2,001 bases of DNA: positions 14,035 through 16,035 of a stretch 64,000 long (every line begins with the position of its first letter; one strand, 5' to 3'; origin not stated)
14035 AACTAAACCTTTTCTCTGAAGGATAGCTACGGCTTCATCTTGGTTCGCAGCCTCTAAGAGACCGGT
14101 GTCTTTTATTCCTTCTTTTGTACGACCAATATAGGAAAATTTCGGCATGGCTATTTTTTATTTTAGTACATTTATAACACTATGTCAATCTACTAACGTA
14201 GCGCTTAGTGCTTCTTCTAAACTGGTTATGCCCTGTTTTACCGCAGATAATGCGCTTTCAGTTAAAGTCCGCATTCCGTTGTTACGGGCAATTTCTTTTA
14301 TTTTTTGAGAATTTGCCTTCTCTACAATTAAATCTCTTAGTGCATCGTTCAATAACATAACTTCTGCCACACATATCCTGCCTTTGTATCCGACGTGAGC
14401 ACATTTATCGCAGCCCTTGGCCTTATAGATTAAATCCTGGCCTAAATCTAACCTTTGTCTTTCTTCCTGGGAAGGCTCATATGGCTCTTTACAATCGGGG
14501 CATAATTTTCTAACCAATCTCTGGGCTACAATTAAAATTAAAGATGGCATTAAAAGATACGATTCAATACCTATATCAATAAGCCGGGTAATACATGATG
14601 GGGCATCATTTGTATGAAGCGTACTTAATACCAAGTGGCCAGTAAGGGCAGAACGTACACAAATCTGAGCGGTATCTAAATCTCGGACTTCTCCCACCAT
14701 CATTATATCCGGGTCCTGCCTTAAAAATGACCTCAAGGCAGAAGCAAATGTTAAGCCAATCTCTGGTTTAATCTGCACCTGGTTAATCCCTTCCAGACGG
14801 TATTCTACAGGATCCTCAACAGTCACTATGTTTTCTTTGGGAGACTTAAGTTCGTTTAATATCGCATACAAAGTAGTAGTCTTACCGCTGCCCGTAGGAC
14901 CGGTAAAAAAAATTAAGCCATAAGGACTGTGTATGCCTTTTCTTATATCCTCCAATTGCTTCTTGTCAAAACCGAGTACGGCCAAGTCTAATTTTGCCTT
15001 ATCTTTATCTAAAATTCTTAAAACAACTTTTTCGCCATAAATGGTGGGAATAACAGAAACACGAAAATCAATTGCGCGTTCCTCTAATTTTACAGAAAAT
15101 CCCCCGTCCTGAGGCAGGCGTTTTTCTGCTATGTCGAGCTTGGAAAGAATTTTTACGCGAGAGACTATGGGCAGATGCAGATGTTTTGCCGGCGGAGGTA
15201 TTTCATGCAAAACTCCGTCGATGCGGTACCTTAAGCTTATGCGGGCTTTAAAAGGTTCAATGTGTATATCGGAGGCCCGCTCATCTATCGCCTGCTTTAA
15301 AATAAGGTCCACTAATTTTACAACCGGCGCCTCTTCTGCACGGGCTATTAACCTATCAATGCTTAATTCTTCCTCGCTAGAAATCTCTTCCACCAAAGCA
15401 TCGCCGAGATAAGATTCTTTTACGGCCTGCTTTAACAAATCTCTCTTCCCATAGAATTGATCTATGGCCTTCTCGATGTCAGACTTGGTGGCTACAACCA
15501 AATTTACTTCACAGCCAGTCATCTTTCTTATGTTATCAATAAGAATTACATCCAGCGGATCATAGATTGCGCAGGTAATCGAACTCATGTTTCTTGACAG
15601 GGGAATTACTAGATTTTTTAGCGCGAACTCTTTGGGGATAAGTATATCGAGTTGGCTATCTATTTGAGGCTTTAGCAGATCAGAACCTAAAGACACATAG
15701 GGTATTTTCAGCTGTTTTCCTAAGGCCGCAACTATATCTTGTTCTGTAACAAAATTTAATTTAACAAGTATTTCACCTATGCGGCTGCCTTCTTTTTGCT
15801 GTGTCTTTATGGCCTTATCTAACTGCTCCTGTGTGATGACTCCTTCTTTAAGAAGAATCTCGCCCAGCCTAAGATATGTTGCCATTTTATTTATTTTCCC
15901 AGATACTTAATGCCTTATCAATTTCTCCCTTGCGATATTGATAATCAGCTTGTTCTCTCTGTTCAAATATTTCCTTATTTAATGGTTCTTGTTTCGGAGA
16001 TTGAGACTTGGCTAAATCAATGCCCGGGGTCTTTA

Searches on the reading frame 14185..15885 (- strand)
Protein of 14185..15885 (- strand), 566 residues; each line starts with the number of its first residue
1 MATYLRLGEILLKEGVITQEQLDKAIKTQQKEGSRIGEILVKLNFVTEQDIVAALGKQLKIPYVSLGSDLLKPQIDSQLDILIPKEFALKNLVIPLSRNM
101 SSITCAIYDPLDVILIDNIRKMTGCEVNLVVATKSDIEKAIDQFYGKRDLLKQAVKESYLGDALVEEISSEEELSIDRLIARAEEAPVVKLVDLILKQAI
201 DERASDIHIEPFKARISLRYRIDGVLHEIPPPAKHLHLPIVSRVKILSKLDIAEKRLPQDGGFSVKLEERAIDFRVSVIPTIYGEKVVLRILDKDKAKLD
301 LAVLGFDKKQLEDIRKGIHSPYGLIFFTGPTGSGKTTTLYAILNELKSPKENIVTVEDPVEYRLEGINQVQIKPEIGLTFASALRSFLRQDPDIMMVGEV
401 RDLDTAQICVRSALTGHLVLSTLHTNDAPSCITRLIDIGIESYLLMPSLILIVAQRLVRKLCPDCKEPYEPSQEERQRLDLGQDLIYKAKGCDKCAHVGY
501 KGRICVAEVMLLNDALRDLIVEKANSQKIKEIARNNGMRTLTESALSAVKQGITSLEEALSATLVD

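Call 6: search_protein_families(library=pfam, proteins=[window:14185-15885:-], max_evalue=0.001)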
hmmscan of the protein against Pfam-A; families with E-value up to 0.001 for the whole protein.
window:14185-15885:- (566 aa): 3 families
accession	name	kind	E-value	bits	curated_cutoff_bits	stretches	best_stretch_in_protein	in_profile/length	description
PF00437.27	T2SSE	-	4.2e-140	467.1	24.9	1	183-560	3-369/370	Type II/IV secretion system protein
PF05157.20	MshEN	-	8.9e-19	67.7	23.1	1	60-148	2-87/90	MshEN domain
PF13401.12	AAA_22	-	0.00067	20.4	27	0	322-362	5-45/130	AAA domain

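Call 47: find_related_loci(query=window:14185-15885:-, collection=genome_contigs, flank=10000)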
Query window:14185-15885:- (566 aa) in genome_contigs; peptide patterns used: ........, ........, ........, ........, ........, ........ (x = any residue, [..] = any of these).
599 stretches matched a pattern (row limit reached: there are more); 580 encode a relative of the query (tblastn E <= 1e-3); the best 80 are kept; 80 distinct loci.
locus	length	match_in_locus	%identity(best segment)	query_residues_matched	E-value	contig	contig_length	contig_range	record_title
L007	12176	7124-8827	78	1-566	0e+0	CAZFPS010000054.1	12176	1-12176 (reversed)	MAG TPA_asm: uncultured Planctomycetia bacterium isolate SRP256446_co1_195 genome assembly, contig: NODE_2503_length_121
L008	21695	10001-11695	74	3-564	0e+0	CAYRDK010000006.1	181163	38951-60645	MAG TPA_asm: uncultured Planctomycetia bacterium isolate binchicken_co266_257 genome assembly, contig: NODE_166_length_1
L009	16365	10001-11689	74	4-564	0e+0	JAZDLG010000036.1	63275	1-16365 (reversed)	MAG: Candidatus Omnitrophota bacterium isolate MEGAHIT-group-0.580 k141_16220917, whole genome shotgun sequence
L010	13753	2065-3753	74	4-564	0e+0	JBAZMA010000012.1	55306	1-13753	MAG: Candidatus Omnitrophota bacterium isolate SO_2017_LW4_3 scaffold_1506_c1_LW137-91_2017, whole genome shotgun sequen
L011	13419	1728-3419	74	4-564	0e+0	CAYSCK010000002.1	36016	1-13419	MAG TPA_asm: uncultured Planctomycetia bacterium isolate binchicken_co220_82 genome assembly, contig: NODE_647_length_36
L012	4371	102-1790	73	4-564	0e+0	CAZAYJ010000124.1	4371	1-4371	MAG TPA_asm: uncultured Planctomycetia bacterium isolate SRP167436_co1_3 genome assembly, contig: NODE_33459_length_4371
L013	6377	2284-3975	73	3-564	0e+0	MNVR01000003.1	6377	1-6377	MAG: Candidatus Omnitrophica bacterium CG1_02_44_16 cg1_0.2_scaffold_13756_c, whole genome shotgun sequence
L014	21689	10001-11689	73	4-564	0e+0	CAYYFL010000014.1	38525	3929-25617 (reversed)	MAG TPA_asm: uncultured Planctomycetia bacterium isolate binchicken_co20_28 genome assembly, contig: NODE_2334_length_38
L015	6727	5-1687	70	7-564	0e+0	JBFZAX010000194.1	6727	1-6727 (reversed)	MAG: Candidatus Omnitrophota bacterium isolate PPR_0478 k121_3818599, whole genome shotgun sequence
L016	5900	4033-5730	68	4-564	0e+0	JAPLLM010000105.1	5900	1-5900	MAG: Candidatus Omnitrophota bacterium isolate LacPavin_0419_WC70L_MAG_46_7 LacPavin_0419_WC70L_scaffold_198249, whole g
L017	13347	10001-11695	69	4-564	0e+0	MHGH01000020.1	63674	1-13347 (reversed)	MAG: Omnitrophica WOR_2 bacterium RBG_13_41_10 RBG_13_scaffold_804, whole genome shotgun sequence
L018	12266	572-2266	68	4-564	0e+0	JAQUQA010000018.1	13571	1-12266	MAG: Candidatus Omnitrophota bacterium isolate STD1_39 NODE_11688_length_13571_cov_9.105772_Sandtown_D1, whole genome sh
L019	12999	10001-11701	68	2-564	0e+0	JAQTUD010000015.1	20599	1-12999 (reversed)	MAG: Candidatus Omnitrophota bacterium isolate STB_56 NODE_5815_length_20599_cov_3.207161_Sandtown_B, whole genome shotg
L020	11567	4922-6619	68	4-564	0e+0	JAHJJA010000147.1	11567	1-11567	MAG: Candidatus Omnitrophota bacterium isolate Modern_marine_rock_biofilm.mb.15 Modern_marine_rock.mb.15_k141_790780, wh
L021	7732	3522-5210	68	4-564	0e+0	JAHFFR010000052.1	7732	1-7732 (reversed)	MAG: Candidatus Omnitrophota bacterium isolate nzgw297 NODE_11338_length_7733_cov_14.754598, whole genome shotgun sequen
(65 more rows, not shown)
